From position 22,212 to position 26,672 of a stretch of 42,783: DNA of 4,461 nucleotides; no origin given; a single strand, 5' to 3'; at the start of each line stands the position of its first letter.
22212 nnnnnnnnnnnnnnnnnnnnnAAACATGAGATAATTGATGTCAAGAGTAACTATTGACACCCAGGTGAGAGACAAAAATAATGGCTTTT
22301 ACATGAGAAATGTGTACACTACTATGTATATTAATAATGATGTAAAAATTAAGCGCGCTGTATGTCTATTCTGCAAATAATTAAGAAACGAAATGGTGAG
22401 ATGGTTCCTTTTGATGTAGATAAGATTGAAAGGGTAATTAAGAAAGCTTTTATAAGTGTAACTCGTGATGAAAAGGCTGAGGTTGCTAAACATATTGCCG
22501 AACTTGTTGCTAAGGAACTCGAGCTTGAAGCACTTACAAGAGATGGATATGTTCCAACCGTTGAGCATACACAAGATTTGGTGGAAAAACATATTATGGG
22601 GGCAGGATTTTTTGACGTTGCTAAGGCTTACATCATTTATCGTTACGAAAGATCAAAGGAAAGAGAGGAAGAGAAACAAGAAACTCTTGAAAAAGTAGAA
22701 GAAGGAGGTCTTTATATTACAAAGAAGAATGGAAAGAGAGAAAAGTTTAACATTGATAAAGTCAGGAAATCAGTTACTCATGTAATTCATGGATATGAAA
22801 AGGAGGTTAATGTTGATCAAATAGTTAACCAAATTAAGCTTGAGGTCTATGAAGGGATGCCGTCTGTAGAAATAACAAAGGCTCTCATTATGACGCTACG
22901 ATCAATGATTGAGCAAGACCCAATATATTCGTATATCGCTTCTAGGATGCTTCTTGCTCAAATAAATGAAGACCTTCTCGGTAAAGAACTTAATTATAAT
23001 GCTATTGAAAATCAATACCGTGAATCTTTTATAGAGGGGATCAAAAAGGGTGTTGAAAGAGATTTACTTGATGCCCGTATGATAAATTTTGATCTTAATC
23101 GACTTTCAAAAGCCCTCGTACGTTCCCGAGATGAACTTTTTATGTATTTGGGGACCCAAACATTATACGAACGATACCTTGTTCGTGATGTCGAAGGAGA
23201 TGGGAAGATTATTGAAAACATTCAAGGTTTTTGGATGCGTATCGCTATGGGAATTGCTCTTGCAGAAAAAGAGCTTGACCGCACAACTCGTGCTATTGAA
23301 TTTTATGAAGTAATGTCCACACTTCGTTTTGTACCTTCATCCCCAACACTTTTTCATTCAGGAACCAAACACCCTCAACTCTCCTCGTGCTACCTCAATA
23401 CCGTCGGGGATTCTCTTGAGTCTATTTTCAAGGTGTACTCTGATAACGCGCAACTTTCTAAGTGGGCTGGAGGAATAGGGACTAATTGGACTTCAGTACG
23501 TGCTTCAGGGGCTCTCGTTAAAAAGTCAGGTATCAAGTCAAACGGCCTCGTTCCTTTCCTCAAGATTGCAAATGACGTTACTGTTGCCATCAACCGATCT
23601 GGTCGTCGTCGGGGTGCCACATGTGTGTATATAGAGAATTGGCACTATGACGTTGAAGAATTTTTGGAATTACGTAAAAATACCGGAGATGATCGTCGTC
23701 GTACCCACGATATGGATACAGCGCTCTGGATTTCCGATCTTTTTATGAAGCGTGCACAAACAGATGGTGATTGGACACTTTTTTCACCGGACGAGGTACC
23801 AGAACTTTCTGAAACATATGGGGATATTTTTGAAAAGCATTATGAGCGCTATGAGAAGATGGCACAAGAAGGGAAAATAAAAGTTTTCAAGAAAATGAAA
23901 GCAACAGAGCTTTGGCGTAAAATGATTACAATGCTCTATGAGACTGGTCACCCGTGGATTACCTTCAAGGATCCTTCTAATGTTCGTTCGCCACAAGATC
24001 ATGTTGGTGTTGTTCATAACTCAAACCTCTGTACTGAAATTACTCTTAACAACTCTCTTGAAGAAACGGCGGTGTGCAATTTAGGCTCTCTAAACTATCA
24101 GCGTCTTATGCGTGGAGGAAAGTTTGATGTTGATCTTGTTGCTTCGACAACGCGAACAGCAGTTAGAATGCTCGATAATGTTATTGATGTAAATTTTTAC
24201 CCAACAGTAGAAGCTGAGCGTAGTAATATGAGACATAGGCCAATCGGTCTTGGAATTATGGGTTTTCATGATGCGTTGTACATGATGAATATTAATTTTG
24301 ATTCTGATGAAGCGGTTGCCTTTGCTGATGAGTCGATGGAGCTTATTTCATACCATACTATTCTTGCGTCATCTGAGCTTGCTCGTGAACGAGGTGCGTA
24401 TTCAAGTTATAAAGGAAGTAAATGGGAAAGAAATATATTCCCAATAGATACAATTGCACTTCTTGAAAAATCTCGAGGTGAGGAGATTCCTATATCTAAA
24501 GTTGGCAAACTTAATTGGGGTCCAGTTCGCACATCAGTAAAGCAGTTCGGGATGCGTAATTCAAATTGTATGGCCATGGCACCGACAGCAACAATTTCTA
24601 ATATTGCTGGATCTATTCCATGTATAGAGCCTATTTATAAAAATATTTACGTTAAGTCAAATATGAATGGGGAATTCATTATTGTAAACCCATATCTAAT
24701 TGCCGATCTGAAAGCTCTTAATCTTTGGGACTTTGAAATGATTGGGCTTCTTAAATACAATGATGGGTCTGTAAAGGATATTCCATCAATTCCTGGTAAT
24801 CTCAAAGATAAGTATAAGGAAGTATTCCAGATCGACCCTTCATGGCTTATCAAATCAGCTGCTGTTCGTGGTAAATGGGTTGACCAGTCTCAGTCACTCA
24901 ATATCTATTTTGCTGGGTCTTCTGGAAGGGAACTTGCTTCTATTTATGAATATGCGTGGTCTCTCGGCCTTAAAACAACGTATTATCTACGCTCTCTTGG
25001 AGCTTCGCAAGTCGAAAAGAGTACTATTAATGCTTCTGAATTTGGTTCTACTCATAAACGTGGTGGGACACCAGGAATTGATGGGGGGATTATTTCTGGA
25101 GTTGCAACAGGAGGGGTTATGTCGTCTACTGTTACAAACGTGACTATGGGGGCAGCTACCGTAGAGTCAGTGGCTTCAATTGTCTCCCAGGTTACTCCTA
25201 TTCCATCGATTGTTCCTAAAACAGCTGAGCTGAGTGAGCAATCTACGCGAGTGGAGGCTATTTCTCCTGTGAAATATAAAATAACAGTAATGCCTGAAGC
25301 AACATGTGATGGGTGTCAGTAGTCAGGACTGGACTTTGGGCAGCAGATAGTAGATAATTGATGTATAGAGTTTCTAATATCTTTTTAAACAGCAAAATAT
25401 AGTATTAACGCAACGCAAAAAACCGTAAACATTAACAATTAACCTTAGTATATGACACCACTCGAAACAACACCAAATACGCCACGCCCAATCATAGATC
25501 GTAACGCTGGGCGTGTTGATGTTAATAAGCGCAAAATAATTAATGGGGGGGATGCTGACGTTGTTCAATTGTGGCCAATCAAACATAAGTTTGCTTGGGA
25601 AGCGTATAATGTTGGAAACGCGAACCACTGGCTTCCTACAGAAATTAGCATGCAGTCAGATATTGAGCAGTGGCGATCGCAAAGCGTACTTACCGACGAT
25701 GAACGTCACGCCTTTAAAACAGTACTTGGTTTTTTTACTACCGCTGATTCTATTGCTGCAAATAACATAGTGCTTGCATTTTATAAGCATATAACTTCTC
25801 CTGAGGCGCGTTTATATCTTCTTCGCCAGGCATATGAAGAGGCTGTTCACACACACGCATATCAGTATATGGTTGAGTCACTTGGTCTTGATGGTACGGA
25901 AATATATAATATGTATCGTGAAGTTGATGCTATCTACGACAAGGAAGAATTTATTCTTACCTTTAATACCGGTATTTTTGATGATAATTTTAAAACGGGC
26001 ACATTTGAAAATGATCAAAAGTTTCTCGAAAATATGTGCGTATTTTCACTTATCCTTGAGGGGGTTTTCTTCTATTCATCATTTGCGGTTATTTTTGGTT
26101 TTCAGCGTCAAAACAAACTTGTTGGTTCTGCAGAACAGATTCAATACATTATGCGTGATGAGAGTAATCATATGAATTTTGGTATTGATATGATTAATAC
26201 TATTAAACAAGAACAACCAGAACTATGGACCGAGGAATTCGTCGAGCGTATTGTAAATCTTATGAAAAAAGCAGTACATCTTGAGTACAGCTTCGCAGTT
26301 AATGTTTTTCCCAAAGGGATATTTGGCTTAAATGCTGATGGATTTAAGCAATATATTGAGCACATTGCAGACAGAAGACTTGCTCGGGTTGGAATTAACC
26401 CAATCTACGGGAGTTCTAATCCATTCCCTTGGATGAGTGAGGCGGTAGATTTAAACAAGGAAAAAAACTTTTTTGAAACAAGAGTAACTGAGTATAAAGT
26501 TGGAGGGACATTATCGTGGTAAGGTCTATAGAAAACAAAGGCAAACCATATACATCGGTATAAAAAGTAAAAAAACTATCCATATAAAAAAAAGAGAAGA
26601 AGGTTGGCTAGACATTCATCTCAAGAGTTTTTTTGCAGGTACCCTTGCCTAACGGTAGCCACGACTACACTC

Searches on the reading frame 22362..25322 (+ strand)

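Call 9: search_protein_families(library=pfam, proteins=[window:22362-25322:+])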
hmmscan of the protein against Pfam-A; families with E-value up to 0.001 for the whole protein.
window:22362-25322:+ (986 aa): 3 families
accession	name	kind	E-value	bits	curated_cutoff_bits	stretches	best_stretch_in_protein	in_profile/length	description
PF02867.20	Ribonuc_red_lgC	-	2.8e-185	617.4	23.9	1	341-876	1-523/523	Ribonucleotide reductase, barrel domain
PF03477.21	ATP-cone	-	8.3e-27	94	25.8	2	7-98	3-87/88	ATP cone domain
PF00317.26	Ribonuc_red_lgN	-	2.2e-24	85.7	28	1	260-337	3-76/77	Ribonucleotide reductase, all-alpha domain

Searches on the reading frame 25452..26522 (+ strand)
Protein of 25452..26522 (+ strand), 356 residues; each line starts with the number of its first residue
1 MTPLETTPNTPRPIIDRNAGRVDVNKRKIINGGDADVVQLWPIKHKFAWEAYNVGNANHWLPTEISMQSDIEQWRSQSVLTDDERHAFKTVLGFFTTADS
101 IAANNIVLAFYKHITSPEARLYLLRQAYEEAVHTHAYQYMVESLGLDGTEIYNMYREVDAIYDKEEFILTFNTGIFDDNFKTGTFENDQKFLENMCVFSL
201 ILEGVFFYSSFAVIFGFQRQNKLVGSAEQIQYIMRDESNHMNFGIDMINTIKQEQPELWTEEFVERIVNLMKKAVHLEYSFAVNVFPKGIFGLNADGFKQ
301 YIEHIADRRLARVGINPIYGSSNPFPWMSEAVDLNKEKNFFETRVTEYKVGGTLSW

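Call 9: search_protein_families(library=pfam, proteins=[window:25452-26522:+])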
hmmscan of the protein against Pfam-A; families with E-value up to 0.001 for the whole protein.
window:25452-26522:+ (356 aa): 1 family
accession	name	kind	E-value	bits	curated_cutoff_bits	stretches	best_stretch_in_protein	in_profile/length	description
PF00268.27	Ribonuc_red_sm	-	1.6e-86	290.6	33.6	1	38-324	2-281/281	Ribonucleotide reductase, small chain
